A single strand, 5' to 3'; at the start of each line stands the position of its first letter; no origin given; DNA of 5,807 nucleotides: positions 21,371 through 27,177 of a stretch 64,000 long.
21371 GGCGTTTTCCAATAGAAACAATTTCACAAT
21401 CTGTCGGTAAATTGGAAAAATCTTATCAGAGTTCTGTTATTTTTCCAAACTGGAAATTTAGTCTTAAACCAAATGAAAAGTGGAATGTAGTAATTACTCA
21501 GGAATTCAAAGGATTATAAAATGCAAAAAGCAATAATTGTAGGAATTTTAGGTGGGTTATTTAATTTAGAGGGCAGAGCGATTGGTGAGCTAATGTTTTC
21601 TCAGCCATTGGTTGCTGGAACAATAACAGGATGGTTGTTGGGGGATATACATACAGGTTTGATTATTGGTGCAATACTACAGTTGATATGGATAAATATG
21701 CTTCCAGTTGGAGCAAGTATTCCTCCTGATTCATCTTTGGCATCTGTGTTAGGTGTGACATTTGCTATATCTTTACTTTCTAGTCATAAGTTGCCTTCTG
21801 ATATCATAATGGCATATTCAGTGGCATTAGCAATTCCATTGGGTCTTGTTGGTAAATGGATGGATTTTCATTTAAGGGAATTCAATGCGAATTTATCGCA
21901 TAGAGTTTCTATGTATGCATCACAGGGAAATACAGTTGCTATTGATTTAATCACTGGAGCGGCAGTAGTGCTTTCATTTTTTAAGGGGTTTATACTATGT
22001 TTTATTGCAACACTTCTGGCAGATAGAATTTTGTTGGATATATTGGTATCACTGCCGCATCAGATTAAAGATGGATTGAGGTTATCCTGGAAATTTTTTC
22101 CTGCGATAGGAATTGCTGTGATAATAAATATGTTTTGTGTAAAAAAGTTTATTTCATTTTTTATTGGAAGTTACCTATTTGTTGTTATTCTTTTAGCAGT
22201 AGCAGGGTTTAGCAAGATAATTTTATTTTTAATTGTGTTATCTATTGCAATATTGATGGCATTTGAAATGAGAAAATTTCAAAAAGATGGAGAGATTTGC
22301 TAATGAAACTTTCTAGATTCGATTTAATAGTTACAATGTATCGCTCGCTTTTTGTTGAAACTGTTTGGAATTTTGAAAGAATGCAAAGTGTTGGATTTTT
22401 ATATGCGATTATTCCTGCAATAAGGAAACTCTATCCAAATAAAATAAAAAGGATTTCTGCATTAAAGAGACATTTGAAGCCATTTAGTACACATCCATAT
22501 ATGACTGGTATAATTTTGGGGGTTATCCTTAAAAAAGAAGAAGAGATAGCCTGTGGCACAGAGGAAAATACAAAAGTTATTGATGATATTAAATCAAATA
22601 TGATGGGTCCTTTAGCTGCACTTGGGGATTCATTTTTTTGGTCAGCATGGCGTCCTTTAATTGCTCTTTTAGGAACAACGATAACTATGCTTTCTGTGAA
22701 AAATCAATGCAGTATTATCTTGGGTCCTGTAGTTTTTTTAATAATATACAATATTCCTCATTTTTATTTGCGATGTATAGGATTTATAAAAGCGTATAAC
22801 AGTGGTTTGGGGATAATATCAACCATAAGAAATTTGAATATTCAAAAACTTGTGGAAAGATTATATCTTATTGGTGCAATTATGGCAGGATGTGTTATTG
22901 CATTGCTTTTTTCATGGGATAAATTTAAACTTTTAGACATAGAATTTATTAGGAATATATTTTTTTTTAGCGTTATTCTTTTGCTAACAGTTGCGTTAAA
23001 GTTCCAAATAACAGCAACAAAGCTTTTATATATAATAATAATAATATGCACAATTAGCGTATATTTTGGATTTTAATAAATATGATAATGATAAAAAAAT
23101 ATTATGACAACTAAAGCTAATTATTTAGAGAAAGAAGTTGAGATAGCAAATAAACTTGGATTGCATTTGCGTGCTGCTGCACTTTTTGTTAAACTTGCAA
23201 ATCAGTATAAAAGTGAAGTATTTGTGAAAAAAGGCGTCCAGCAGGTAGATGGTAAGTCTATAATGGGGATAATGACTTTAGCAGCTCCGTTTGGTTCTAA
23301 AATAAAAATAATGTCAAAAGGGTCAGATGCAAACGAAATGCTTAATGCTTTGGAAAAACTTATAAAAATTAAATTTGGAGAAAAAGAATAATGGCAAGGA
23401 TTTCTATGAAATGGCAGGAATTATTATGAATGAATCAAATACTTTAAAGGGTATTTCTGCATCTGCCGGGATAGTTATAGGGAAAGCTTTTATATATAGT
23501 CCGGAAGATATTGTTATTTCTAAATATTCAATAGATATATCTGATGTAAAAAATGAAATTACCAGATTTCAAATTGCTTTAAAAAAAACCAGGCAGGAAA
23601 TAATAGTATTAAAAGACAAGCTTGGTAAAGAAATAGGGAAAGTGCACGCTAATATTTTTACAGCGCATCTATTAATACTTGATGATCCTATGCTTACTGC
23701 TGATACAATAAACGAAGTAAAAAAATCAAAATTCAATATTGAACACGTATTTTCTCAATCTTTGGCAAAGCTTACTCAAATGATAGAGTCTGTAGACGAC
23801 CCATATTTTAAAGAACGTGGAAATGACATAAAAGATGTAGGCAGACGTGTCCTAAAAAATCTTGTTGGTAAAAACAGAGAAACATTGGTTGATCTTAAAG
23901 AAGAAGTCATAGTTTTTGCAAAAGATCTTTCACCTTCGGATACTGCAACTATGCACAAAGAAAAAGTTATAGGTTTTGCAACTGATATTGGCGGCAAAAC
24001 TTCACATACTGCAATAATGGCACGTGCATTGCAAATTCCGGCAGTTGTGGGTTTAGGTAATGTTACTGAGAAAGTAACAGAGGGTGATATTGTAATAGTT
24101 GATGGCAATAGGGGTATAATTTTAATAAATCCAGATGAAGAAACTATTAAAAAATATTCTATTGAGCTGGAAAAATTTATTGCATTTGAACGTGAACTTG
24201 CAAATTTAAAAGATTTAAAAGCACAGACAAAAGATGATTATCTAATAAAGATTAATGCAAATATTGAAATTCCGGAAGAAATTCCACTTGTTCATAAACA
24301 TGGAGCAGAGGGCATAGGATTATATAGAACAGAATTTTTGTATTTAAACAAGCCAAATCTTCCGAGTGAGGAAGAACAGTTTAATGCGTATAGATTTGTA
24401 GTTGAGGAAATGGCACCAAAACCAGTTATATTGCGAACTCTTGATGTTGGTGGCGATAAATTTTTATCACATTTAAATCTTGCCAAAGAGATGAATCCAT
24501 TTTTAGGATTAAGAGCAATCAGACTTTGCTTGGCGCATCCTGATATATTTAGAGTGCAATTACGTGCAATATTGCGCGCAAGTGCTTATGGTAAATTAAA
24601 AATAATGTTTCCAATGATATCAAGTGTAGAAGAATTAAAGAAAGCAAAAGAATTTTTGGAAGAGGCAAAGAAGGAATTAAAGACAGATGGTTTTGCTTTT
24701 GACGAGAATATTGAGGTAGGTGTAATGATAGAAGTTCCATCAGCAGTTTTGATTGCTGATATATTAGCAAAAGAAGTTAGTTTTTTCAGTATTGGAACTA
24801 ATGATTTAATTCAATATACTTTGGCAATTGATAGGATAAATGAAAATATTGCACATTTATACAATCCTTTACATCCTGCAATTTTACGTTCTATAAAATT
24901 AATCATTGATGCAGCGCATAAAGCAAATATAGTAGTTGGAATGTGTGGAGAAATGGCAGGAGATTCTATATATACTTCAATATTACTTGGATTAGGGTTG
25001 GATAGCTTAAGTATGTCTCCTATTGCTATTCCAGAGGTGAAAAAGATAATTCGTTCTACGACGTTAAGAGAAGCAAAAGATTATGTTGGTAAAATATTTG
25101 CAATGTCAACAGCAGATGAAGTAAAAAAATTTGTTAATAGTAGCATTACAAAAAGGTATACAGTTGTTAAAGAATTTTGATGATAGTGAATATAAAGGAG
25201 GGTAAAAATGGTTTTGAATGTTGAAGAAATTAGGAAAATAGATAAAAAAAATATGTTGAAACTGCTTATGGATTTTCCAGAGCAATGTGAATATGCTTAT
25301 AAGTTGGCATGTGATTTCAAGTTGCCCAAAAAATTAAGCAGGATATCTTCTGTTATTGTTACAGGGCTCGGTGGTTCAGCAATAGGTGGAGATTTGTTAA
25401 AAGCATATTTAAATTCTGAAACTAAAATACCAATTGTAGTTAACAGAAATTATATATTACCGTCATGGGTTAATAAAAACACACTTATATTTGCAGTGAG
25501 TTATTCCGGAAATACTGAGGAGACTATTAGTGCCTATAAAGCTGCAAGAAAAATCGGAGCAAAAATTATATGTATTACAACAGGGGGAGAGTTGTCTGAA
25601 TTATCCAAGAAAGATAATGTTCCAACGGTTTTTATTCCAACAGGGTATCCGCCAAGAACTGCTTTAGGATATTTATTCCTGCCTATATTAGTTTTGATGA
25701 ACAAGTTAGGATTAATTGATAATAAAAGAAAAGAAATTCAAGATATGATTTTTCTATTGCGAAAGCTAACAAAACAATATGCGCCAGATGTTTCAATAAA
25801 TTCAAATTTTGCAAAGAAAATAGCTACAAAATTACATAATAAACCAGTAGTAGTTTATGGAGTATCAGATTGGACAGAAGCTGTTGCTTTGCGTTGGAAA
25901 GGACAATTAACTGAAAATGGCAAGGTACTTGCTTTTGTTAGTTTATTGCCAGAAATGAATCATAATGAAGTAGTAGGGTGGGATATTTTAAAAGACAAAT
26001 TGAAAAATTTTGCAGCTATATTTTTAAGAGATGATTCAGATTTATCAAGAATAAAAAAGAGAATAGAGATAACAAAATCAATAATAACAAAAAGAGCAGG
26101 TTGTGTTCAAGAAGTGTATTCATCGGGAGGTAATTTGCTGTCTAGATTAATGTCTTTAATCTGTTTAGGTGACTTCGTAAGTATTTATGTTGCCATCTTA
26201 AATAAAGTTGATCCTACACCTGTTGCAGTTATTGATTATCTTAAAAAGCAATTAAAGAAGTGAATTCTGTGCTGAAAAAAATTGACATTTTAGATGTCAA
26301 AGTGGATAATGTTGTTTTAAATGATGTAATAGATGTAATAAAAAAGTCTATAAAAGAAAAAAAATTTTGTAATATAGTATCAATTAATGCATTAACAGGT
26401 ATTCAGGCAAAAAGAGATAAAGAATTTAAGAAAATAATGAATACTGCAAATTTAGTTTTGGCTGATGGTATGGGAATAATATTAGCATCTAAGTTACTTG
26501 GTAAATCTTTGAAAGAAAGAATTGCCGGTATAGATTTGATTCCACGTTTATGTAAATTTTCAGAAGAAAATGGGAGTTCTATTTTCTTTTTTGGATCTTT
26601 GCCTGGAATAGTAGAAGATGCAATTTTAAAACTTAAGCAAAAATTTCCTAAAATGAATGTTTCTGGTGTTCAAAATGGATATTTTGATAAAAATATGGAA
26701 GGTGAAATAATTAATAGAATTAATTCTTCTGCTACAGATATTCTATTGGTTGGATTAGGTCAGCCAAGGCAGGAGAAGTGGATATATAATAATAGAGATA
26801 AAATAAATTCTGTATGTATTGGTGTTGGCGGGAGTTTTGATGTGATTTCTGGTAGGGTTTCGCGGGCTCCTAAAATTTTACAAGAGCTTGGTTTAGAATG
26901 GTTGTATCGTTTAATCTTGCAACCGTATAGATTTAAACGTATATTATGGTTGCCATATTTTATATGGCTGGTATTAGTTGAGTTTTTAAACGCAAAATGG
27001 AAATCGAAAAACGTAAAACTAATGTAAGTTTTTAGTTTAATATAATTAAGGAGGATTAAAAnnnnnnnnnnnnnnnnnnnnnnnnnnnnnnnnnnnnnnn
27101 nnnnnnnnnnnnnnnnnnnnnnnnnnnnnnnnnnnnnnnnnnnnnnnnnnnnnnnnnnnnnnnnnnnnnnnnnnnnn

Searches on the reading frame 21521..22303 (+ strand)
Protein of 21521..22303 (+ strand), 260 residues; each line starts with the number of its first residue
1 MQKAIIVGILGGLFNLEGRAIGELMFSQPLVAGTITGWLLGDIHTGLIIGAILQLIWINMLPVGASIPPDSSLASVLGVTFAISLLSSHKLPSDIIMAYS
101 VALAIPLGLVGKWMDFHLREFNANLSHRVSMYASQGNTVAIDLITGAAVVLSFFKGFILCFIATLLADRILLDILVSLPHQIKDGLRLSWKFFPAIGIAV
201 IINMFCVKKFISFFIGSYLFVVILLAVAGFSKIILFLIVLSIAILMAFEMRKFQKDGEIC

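Call 38: search_protein_families(library=pfam, proteins=[window:21521-22303:+], max_evalue=0.00001)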
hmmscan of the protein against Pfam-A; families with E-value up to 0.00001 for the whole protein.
window:21521-22303:+ (260 aa): 1 family
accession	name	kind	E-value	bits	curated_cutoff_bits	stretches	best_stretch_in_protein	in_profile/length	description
PF03609.19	EII-Sor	-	2.2e-41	142.3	26.3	1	3-244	3-232/233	PTS system sorbose-specific iic component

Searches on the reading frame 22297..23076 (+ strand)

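Call 38: search_protein_families(library=pfam, proteins=[window:22297-23076:+], max_evalue=0.00001)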
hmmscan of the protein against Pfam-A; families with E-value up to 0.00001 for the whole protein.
window:22297-23076:+ (259 aa): 1 family
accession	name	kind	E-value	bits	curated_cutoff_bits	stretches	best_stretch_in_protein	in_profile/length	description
PF03613.19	EIID-AGA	-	8.1e-49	166.6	25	1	4-258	1-263/265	PTS system mannose/fructose/sorbose family IID component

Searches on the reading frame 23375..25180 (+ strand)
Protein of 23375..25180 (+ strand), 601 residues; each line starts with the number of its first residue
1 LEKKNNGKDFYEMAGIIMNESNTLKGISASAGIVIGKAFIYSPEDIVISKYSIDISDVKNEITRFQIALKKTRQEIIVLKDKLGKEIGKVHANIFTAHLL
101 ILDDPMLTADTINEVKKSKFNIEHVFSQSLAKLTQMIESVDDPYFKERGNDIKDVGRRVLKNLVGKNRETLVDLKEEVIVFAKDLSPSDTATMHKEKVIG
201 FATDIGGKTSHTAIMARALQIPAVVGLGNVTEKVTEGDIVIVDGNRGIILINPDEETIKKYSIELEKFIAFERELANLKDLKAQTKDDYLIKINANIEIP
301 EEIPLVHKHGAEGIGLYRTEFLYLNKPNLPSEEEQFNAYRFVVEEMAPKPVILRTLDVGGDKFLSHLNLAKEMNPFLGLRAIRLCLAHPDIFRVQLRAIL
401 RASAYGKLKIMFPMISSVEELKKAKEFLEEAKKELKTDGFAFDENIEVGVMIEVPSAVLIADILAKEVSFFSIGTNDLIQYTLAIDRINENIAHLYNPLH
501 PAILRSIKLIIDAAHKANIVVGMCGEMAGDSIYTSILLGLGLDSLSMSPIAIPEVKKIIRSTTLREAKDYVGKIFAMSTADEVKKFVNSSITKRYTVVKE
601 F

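Call 38: search_protein_families(library=pfam, proteins=[window:23375-25180:+], max_evalue=0.00001)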
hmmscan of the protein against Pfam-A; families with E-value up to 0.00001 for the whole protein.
window:23375-25180:+ (601 aa): 3 families
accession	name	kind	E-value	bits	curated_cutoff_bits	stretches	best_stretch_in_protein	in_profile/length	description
PF02896.24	PEP-utilizers_C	-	8.6e-122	406.3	22.8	1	274-562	3-291/293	PEP-utilising enzyme, PEP-binding domain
PF05524.18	PEP-utilisers_N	-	1.9e-29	102.7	24.4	1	25-148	1-121/121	PEP-utilising enzyme, N-terminal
PF00391.29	PEP-utilizers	-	1.6e-26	92.1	23.1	1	175-247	2-72/72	PEP-utilising enzyme, mobile domain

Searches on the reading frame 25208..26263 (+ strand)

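Call 38: search_protein_families(library=pfam, proteins=[window:25208-26263:+], max_evalue=0.00001)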
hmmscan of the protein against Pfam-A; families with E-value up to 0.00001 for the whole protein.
window:25208-26263:+ (351 aa): 2 families
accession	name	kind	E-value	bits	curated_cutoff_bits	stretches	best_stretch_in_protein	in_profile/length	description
PF10432.14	bact-PGI_C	-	1.1e-53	181.7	24.5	1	200-349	3-151/151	Bacterial phospho-glucose isomerase C-terminal SIS domain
PF01380.27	SIS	-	1.6e-10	41.4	25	1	43-126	2-89/131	SIS domain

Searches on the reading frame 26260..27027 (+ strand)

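Call 38: search_protein_families(library=pfam, proteins=[window:26260-27027:+], max_evalue=0.00001)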
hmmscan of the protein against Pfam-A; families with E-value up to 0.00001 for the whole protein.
window:26260-27027:+ (255 aa): 1 family
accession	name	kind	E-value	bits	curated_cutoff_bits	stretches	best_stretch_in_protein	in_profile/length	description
PF03808.19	Glyco_tran_WecG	-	2.5e-62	210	27.4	1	63-228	1-167/168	Glycosyl transferase WecG/TagA/CpsF family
